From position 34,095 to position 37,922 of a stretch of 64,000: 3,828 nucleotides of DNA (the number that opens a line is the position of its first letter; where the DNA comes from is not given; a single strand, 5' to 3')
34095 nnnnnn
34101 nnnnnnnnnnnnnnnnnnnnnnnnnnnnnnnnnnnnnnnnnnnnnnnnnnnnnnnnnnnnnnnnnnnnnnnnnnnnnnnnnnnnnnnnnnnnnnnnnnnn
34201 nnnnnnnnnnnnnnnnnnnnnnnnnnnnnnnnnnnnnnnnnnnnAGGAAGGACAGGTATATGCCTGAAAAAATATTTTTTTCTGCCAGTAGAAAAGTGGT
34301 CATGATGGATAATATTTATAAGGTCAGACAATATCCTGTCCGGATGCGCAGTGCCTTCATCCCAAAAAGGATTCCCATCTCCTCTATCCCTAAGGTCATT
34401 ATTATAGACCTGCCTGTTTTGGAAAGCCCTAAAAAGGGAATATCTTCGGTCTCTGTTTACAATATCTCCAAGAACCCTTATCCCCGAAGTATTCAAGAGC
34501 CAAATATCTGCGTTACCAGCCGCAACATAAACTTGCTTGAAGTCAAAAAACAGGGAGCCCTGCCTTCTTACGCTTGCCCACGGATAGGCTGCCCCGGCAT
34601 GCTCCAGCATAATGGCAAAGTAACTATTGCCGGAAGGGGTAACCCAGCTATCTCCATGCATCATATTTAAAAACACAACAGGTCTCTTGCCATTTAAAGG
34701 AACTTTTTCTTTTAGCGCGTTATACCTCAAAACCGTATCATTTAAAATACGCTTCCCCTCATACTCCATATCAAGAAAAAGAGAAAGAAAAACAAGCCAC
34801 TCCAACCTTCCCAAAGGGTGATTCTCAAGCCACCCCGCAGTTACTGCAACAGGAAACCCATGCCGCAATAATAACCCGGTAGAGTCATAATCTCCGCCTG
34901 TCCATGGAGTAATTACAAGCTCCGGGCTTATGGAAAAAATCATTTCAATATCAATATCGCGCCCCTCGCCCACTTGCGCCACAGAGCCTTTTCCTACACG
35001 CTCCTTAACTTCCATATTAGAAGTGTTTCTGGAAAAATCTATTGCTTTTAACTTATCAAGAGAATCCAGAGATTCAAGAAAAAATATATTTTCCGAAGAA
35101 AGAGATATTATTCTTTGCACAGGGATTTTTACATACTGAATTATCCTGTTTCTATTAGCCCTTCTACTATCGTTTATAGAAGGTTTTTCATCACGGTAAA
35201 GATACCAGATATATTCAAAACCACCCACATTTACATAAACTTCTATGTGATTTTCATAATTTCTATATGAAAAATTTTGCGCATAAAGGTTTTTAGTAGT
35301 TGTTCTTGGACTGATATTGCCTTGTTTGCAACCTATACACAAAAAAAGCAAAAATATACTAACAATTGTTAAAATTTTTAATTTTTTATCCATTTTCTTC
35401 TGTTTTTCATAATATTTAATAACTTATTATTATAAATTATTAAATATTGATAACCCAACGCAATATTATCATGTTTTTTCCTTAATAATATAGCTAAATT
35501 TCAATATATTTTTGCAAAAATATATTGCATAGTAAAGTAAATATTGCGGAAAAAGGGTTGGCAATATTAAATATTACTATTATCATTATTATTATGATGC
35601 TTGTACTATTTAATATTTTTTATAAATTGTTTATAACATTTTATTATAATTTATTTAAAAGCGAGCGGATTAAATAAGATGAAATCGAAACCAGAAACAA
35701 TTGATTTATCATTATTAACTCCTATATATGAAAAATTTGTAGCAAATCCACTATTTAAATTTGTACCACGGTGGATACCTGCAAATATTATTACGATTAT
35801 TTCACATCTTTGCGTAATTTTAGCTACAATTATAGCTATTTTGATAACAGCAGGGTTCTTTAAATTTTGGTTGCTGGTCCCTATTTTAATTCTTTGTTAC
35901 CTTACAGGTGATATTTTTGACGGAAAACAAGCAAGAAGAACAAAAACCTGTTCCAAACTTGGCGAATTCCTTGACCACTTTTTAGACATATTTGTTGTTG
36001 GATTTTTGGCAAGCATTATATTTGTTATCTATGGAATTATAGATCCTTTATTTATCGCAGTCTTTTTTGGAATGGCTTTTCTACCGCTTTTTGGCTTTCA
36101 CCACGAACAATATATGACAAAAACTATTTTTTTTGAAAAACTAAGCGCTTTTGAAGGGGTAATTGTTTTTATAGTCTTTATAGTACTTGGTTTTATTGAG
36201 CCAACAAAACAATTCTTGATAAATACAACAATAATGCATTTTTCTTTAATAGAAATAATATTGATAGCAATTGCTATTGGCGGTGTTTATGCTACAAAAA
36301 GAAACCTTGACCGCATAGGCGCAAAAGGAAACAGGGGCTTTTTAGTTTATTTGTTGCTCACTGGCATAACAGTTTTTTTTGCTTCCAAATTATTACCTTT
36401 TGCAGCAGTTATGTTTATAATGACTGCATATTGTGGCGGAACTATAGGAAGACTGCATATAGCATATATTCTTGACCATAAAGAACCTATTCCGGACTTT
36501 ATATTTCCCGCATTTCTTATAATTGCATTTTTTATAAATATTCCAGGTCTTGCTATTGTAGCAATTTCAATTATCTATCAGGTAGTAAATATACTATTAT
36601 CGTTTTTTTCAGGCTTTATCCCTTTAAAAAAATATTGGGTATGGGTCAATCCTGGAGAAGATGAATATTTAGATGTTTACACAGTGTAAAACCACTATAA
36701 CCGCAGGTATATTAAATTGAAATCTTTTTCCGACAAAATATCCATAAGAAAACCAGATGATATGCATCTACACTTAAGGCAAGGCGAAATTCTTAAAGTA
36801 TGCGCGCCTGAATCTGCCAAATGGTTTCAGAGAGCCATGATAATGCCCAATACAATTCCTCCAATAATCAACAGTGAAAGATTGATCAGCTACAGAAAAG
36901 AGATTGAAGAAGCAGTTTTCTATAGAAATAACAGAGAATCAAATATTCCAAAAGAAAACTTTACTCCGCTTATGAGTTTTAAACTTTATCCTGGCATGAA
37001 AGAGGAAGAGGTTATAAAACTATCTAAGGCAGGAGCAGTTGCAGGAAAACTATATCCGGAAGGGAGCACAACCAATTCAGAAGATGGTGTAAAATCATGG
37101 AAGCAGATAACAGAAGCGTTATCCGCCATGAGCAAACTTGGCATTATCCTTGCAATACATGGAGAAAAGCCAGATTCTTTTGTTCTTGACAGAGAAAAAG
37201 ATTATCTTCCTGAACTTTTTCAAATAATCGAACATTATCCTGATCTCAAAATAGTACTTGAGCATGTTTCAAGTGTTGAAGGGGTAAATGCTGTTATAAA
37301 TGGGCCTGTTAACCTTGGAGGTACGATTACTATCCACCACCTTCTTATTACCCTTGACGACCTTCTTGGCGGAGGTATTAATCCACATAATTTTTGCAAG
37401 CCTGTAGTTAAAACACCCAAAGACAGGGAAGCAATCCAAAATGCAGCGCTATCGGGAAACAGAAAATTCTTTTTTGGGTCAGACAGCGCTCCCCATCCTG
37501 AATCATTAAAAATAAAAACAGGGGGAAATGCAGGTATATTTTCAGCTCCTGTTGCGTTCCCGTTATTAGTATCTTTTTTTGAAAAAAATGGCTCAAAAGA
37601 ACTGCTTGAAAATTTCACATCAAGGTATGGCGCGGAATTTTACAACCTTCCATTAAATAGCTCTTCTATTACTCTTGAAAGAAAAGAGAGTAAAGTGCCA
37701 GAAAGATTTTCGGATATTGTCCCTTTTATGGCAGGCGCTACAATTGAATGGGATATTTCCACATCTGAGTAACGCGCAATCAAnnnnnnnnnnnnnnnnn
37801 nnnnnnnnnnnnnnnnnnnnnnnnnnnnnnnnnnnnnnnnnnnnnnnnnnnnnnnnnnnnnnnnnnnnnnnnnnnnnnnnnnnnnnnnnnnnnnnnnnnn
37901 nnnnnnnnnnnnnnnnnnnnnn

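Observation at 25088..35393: B12 uptake locus split by an HD-GYP gene and carrying an unknown 958-aa HExxH/beta-propeller secreted protein inside the btuCD operon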

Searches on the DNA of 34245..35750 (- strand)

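Call 40: search_rna_families(source=window, start=35300, end=35750, threshold=evalue, max_evalue=10)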
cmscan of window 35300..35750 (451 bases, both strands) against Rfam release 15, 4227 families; matches with E-value up to 10: 3.
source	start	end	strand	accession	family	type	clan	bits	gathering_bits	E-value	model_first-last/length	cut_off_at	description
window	35300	35362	+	RF01726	SAM-II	Cis-reg; riboswitch;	-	20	44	0.23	1-60/60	no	SAM-II riboswitch aptamer (SAM-II long loop)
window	35522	35589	+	RF00254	mir-16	Gene; miRNA;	CL00085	16.3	36.5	1.1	1-82/82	no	mir-16 microRNA precursor family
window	35498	35531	-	RF00743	mir-308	Gene; miRNA;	-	14.8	60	3.5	1-63/63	no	mir-308 microRNA precursor family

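Call 48: search_rna_families(sources=[L090, L091, L089], threshold=gathering)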
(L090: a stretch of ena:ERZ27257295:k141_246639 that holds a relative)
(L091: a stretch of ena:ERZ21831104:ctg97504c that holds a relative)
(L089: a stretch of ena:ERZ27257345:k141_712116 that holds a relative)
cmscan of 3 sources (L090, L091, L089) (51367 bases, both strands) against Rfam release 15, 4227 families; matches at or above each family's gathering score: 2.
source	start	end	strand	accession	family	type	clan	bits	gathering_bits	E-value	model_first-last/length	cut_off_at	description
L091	13190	13341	+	RF00174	Cobalamin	Cis-reg; riboswitch;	CL00101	59.9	31.5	2e-12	47-167/189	no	Cobalamin riboswitch aptamer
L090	9609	9803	+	RF00174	Cobalamin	Cis-reg; riboswitch;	CL00101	45.7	31.5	2.3e-08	47-167/189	no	Cobalamin riboswitch aptamer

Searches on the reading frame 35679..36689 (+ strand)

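Call 3: search_protein_families(library=pfam, proteins=[window:35679-36689:+], max_evalue=0.01)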
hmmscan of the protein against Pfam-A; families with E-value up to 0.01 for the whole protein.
window:35679-36689:+ (336 aa): 1 family
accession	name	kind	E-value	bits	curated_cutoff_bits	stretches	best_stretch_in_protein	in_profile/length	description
PF01066.26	CDP-OH_P_transf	-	1.6e-10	42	22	1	34-181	3-138/152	CDP-alcohol phosphatidyltransferase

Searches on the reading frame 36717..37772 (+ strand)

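Call 3: search_protein_families(library=pfam, proteins=[window:36717-37772:+], max_evalue=0.01)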
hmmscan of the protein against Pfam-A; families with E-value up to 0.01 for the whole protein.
window:36717-37772:+ (351 aa): 2 families
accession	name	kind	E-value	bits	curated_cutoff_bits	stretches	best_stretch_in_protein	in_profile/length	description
PF01979.26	Amidohydro_1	-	1e-10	41.9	25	1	97-319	109-308/345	Amidohydrolase family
PF04909.20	Amidohydro_2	-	7.5e-05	23.1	26.4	1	95-185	95-180/289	Amidohydrolase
